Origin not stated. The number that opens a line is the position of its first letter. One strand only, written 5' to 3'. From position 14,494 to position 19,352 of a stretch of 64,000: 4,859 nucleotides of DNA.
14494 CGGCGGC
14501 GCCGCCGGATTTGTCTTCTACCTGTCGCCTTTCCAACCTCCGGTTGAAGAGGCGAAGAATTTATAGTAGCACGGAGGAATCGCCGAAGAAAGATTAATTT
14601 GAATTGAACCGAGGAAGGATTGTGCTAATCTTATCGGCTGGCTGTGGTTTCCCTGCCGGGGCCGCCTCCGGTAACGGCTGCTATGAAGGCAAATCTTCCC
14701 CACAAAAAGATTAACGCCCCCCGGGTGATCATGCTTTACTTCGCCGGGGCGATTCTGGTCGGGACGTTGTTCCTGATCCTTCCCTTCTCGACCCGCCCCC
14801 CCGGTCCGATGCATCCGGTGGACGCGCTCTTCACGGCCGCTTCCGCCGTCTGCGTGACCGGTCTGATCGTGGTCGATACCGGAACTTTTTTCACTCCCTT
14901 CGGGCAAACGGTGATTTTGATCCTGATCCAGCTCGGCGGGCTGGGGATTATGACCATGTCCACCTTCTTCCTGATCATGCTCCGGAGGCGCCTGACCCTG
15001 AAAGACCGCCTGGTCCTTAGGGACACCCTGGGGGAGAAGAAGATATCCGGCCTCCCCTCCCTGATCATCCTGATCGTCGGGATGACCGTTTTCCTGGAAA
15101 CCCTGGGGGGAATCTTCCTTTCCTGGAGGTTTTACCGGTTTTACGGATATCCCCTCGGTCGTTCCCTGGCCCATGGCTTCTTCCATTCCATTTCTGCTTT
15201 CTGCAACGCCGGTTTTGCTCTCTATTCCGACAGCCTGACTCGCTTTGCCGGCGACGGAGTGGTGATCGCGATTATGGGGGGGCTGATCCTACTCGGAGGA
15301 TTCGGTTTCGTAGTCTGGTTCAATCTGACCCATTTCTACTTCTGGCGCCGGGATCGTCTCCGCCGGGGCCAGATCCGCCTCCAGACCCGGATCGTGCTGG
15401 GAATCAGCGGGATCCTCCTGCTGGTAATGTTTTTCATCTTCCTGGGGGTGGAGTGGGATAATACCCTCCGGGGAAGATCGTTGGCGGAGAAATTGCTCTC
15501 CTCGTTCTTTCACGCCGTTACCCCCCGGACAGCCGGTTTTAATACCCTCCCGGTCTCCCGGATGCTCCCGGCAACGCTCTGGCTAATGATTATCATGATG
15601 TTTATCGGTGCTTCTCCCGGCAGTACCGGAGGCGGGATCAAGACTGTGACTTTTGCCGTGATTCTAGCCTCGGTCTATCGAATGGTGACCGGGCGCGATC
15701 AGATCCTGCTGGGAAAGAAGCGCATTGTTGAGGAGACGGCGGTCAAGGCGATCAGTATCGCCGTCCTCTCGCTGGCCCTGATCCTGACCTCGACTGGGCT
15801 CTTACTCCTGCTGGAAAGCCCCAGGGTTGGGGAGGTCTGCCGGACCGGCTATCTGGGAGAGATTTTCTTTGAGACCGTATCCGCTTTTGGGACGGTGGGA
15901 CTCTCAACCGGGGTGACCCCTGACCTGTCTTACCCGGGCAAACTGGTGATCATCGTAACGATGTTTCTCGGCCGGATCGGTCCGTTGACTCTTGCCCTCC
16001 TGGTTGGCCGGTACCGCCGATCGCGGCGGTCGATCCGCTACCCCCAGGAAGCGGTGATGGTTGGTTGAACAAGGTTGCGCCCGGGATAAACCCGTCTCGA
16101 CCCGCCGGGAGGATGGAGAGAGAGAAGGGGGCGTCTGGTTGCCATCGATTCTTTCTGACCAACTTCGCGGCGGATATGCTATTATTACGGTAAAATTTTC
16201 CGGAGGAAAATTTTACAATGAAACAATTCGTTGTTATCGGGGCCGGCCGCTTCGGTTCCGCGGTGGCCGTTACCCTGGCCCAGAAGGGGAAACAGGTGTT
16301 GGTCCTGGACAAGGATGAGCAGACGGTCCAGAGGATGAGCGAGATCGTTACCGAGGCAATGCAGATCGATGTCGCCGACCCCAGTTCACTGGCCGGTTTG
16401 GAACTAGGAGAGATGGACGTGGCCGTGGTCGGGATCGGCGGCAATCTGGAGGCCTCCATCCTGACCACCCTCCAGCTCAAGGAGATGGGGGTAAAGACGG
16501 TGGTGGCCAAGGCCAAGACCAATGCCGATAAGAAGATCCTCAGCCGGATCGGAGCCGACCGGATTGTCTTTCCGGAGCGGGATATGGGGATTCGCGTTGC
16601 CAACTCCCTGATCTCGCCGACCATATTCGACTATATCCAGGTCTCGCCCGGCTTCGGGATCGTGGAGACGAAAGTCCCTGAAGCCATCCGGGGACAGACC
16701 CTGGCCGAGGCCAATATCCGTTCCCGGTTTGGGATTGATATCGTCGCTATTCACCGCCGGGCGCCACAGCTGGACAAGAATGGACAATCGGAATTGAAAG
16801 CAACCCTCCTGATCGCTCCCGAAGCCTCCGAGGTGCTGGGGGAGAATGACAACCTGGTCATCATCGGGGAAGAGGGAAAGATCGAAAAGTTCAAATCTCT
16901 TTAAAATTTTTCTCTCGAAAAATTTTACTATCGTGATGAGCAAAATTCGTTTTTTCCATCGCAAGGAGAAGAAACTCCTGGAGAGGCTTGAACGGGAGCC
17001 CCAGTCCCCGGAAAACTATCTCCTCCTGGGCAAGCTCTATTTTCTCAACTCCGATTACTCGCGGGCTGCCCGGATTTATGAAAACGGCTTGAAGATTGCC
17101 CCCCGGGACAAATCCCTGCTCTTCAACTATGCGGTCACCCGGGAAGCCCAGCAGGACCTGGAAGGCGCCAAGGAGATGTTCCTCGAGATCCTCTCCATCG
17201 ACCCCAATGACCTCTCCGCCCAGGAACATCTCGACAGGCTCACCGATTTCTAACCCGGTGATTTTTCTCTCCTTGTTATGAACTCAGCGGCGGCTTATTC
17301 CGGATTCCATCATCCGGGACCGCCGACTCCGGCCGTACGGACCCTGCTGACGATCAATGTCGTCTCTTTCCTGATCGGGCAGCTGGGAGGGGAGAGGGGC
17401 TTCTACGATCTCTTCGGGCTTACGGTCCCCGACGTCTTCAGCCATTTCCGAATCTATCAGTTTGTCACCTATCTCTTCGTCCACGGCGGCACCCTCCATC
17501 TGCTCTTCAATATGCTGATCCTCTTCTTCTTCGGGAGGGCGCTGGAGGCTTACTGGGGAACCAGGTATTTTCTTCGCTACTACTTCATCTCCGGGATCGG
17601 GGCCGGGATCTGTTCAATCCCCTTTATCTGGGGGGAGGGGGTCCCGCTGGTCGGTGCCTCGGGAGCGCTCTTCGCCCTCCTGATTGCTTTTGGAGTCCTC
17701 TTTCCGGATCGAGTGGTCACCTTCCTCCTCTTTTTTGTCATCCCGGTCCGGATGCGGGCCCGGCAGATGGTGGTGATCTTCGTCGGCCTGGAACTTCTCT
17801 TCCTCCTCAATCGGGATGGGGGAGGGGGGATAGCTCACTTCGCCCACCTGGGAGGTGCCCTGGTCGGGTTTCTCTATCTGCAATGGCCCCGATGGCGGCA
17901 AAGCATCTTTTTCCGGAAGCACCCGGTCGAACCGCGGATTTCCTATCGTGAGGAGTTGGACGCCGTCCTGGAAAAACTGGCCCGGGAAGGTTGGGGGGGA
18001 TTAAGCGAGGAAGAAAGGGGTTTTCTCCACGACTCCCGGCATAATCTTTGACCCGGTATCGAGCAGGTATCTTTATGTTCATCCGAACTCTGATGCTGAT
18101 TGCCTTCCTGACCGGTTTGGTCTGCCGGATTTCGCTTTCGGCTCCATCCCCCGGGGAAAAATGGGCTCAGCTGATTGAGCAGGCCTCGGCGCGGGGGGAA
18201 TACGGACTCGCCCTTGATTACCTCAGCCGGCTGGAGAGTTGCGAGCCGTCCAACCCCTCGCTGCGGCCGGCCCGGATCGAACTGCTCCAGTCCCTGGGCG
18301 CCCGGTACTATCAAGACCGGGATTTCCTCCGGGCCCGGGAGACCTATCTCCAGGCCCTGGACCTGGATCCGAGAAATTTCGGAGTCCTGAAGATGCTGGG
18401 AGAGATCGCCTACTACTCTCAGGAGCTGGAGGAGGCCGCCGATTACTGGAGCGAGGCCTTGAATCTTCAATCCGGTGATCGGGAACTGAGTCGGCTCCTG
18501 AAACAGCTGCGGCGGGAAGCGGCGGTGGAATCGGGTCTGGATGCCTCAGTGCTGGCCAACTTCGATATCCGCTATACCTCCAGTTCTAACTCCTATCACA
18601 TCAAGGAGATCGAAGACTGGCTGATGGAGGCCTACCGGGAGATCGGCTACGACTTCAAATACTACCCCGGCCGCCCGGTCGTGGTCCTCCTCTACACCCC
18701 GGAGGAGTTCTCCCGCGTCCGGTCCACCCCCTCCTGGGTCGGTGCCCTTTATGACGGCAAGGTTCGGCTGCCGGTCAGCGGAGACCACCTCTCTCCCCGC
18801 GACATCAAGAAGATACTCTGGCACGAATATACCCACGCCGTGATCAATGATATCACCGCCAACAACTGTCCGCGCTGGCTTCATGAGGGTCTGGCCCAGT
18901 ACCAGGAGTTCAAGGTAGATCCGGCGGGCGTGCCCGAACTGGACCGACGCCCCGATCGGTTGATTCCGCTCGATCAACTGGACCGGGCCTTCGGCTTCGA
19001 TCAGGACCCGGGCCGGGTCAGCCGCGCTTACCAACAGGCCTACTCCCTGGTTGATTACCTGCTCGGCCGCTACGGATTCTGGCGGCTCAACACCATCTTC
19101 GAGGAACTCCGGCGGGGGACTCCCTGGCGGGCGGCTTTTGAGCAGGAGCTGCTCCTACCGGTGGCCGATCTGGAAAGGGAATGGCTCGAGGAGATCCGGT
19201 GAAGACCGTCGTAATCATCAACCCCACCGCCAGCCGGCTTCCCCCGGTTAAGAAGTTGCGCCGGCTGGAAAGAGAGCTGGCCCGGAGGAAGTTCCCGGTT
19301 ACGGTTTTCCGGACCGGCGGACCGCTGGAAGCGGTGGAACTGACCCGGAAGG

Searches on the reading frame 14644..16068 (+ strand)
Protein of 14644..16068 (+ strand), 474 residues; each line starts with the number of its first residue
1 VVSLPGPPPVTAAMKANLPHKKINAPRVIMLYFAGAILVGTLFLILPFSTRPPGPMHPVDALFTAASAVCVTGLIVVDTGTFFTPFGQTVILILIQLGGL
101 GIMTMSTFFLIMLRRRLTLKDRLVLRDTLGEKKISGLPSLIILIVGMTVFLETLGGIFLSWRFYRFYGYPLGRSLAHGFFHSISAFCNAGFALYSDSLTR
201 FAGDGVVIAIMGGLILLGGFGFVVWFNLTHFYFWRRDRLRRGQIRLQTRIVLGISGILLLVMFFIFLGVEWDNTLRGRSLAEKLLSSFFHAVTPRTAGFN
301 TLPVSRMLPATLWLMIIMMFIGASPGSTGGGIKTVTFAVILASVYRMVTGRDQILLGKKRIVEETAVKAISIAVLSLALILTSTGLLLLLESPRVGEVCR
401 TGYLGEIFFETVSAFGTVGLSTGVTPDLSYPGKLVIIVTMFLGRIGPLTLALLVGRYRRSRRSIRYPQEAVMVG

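Call 71: search_protein_families(library=pfam, proteins=[window:14644-16068:+], max_evalue=0.001)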
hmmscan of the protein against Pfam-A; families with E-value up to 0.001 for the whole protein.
window:14644-16068:+ (474 aa): 1 family
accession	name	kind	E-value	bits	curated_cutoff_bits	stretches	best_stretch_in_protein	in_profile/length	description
PF02386.22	TrkH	-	8.3e-60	203.1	27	1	59-453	64-489/502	Cation transport protein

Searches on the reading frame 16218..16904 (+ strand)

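Call 71: search_protein_families(library=pfam, proteins=[window:16218-16904:+], max_evalue=0.001)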
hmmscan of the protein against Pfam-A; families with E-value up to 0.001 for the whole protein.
window:16218-16904:+ (228 aa): 15 families
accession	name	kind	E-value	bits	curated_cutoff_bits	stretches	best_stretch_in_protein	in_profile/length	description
PF02254.24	TrkA_N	-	4.8e-26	91.8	23.8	1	4-119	1-116/116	TrkA-N domain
PF02080.26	TrkA_C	-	3.9e-07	30.3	27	1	155-227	10-68/71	TrkA-C domain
PF03435.24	Sacchrp_dh_NADP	-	3.5e-06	27.8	25.1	1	5-79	2-82/129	Saccharopine dehydrogenase NADP binding domain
PF13450.12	NAD_binding_8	-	7e-06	26.7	21.9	1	6-45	1-40/68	NAD(P)-binding Rossmann-like domain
PF17930.7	LpxI_N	-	8.2e-06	26.3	25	1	7-111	6-108/129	LpxI N-terminal domain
PF01210.29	NAD_Gly3P_dh_N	-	8.2e-06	26.3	23.1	1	5-42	3-40/158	NAD-dependent glycerol-3-phosphate dehydrogenase N-terminus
PF03721.20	UDPG_MGDP_dh_N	-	9.6e-06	25.7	27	1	4-44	3-43/187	UDP-glucose/GDP-mannose dehydrogenase family, NAD binding domain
PF01266.30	DAO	-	1.9e-05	24.8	27.9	1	4-34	2-32/353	FAD dependent oxidoreductase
PF02737.24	3HCDH_N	-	5.1e-05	23.7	22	1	5-49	3-47/180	3-hydroxyacyl-CoA dehydrogenase, NAD binding domain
PF01494.25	FAD_binding_3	-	0.00033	20.4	22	0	5-39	5-39/349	FAD binding domain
PF02558.23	ApbA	-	0.00034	20.7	22.2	1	5-42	2-38/150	Ketopantoate reductase PanE/ApbA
PF02826.25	2-Hacid_dh_C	-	0.00062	19.6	25.1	0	2-47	37-82/178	D-isomer specific 2-hydroxyacid dehydrogenase, NAD binding domain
PF03486.20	HI0933_like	-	0.00081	19.3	50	0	3-39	2-38/244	HI0933-like protein Rossmann domain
PF01488.26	Shikimate_DH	-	0.00086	19.8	24.3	0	2-75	13-85/138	Shikimate / quinate 5-dehydrogenase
PF00070.33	Pyr_redox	-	0.00098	20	22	0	4-48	2-50/82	Pyridine nucleotide-disulphide oxidoreductase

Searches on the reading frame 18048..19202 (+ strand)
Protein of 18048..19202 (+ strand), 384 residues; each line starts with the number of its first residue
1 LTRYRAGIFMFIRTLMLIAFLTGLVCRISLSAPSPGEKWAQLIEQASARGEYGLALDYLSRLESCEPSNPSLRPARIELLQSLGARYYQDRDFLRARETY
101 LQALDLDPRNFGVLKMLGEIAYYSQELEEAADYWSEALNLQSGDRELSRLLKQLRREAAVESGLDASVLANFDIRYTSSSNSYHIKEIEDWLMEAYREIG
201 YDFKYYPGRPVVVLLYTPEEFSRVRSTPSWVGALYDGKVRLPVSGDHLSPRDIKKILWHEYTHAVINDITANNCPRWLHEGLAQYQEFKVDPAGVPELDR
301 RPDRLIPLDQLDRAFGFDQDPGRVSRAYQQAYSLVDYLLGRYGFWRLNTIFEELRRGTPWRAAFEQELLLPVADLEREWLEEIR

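Call 71: search_protein_families(library=pfam, proteins=[window:18048-19202:+], max_evalue=0.001)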
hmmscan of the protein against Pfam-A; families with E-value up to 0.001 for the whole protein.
window:18048-19202:+ (384 aa): 6 families
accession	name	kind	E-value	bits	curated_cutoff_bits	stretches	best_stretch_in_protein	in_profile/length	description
PF13485.12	Peptidase_MA_2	-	2.1e-14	54.3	32.4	1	255-381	68-197/201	Peptidase MA superfamily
PF07719.23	TPR_2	-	3.7e-09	36.4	27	0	78-110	2-34/34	Tetratricopeptide repeat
PF13428.12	TPR_14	-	7.4e-07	29.7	23.5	0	78-120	2-44/44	Tetratricopeptide repeat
PF23914.1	TPR_CcmH_CycH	-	5.8e-05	23.4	42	1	37-141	51-151/158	Cytochrome c-type biogenesis protein H TPR domain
PF13432.12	TPR_16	-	7.5e-05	23.5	32.7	1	86-138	6-58/65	Tetratricopeptide repeat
PF00515.34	TPR_1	-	0.00011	22.3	27.8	0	114-141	4-31/34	Tetratricopeptide repeat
